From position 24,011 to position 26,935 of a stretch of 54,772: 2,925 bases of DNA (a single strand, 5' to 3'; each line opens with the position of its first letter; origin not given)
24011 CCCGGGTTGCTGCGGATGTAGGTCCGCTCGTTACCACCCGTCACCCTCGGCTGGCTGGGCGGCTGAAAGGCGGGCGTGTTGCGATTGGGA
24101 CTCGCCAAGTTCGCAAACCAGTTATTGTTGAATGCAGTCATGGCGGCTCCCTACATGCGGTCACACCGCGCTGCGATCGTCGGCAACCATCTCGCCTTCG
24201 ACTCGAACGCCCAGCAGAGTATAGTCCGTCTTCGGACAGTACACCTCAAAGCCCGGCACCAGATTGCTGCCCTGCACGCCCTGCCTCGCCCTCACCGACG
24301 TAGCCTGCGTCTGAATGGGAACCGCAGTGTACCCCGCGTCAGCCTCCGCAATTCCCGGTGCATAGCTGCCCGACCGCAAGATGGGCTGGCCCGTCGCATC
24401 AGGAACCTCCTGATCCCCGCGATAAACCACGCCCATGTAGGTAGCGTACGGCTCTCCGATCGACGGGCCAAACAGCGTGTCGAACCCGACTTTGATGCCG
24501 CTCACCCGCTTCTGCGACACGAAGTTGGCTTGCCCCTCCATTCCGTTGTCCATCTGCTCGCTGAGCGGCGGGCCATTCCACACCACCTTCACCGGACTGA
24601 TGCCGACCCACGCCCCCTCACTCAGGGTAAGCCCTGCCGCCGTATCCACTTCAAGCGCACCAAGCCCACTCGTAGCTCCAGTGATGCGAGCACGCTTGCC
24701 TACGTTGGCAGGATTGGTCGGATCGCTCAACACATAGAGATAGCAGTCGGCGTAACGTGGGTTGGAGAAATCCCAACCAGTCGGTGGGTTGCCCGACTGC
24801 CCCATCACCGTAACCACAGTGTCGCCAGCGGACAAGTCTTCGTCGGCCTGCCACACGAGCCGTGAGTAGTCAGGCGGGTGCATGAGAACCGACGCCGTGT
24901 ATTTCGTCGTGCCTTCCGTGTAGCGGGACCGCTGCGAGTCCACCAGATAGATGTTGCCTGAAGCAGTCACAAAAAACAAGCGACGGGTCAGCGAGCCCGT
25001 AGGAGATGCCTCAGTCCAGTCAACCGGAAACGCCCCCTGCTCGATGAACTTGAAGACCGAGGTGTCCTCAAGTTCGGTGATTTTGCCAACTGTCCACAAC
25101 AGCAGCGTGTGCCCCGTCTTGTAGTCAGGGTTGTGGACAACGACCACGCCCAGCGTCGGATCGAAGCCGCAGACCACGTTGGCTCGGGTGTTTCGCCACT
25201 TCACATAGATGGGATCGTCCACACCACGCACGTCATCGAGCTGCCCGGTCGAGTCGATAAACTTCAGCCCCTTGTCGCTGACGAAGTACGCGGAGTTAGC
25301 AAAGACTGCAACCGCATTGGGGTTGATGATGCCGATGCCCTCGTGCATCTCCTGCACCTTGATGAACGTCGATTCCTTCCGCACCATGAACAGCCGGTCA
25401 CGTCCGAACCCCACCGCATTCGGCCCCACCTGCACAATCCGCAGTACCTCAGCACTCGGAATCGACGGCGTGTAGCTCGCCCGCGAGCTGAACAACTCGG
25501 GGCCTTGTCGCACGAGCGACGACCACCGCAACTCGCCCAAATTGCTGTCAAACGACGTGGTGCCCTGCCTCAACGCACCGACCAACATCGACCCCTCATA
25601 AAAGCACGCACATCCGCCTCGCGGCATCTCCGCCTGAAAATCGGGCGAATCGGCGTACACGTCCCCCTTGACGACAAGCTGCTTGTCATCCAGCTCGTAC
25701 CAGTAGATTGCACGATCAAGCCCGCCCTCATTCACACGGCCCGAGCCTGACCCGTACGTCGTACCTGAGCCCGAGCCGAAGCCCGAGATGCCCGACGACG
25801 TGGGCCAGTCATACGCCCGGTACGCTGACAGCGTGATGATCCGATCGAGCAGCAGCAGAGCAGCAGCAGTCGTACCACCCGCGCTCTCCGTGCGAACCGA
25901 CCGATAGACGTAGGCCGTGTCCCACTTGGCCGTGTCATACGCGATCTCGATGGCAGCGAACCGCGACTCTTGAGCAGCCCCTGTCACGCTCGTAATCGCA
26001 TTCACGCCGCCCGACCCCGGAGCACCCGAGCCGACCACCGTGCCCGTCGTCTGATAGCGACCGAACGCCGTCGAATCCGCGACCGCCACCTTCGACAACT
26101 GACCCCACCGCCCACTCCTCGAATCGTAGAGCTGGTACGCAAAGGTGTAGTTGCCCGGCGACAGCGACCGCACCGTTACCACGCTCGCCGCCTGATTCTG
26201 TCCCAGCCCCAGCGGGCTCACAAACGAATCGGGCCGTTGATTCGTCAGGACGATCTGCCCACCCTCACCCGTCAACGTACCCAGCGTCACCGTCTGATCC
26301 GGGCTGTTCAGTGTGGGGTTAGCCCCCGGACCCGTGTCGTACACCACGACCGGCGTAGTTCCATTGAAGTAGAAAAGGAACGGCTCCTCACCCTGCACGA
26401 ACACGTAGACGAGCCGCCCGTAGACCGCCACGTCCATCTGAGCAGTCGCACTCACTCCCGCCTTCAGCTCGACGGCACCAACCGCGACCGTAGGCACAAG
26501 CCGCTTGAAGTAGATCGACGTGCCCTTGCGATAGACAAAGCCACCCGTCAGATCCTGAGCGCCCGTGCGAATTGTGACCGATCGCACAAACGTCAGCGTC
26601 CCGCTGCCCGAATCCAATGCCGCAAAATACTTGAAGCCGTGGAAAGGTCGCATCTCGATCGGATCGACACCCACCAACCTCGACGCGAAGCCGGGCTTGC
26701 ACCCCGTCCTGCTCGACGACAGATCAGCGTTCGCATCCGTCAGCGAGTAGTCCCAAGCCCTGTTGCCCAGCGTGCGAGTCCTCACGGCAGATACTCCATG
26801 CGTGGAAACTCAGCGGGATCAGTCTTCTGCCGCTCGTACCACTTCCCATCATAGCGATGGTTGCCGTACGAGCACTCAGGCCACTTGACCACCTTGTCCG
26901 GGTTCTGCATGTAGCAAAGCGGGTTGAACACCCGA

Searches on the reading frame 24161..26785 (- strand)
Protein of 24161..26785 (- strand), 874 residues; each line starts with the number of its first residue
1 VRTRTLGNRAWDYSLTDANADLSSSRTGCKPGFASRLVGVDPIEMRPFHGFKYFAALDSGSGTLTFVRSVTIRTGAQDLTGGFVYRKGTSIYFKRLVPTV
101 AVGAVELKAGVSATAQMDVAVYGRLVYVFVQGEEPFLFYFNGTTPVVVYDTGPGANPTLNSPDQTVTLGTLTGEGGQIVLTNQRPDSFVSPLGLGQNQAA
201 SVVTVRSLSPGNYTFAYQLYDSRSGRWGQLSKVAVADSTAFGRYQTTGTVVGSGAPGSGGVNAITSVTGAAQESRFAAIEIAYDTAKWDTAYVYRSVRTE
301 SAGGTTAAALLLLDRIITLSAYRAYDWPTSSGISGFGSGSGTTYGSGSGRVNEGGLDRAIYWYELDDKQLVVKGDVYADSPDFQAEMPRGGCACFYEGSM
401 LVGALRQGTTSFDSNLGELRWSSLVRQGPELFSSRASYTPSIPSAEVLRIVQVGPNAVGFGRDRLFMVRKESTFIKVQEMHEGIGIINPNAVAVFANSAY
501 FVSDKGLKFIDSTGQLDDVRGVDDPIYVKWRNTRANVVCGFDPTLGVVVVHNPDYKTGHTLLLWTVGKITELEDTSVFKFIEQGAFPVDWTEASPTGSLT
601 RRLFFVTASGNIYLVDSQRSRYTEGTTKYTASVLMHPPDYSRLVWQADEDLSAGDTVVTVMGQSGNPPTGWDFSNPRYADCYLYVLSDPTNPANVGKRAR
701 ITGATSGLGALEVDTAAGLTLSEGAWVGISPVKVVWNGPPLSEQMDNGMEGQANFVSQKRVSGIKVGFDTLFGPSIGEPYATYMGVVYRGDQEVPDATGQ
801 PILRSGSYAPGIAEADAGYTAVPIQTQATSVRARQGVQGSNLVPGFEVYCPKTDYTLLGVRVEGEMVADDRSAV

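Call 46: find_homologous_proteins(query=window:24161-26785:-, max_evalue=1e-20)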
Query window:24161-26785:- (874 aa): 17 proteins with E <= 1e-20 among 8000 candidates.
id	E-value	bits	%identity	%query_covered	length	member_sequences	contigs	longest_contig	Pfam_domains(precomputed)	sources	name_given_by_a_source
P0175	0.0e+0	1893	100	96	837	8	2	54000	-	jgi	jgi:hypothetical protein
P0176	0.0e+0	1645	82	100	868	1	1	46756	-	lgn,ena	-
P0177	0.0e+0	1626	84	96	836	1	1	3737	-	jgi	jgi:hypothetical protein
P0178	4.1e-100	354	33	76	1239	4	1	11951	PF24517.3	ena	-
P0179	1.0e-93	333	32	99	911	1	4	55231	-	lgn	-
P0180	1.8e-92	329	33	97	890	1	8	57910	-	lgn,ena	-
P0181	6.2e-92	327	32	99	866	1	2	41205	-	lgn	-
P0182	3.1e-91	325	33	97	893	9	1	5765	-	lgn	-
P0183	5.6e-91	324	33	76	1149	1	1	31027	-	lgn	-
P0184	1.6e-89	319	32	98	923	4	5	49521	-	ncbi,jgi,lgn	jgi:hypothetical protein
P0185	2.1e-89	319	30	98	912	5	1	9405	-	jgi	jgi:hypothetical protein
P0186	1.1e-85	307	31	98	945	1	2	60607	-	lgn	-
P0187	2.9e-81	292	29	79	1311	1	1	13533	-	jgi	jgi:hypothetical protein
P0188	1.4e-80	290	30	99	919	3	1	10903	-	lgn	-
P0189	1.5e-76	276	30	98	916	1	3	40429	-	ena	-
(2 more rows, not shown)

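Call 47: find_encoding_contigs(protein=P0176, flank=10000, max_places=2)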
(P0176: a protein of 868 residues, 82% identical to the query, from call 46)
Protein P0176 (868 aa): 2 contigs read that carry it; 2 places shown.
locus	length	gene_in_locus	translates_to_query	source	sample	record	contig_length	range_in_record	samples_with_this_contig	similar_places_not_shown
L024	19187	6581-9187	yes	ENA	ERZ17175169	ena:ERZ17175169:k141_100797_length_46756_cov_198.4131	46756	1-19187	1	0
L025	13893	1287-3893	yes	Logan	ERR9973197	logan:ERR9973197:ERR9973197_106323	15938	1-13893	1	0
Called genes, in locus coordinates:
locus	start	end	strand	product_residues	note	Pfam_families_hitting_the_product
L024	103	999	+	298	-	-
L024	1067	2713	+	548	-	-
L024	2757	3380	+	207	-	-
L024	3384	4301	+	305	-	-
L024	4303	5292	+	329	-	-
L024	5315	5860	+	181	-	-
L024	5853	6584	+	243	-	PF04488:Gly_transf_sug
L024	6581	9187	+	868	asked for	-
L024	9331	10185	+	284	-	-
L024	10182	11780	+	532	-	-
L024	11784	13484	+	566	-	-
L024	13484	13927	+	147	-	-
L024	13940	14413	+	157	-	-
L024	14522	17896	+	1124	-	-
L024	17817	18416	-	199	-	-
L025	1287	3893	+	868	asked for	-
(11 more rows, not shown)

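Call 54: search_protein_families(library=phrogs, proteins=[window:24161-26785:-], max_evalue=0.01)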
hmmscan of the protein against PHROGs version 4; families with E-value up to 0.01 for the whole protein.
window:24161-26785:- (874 aa): 0 families
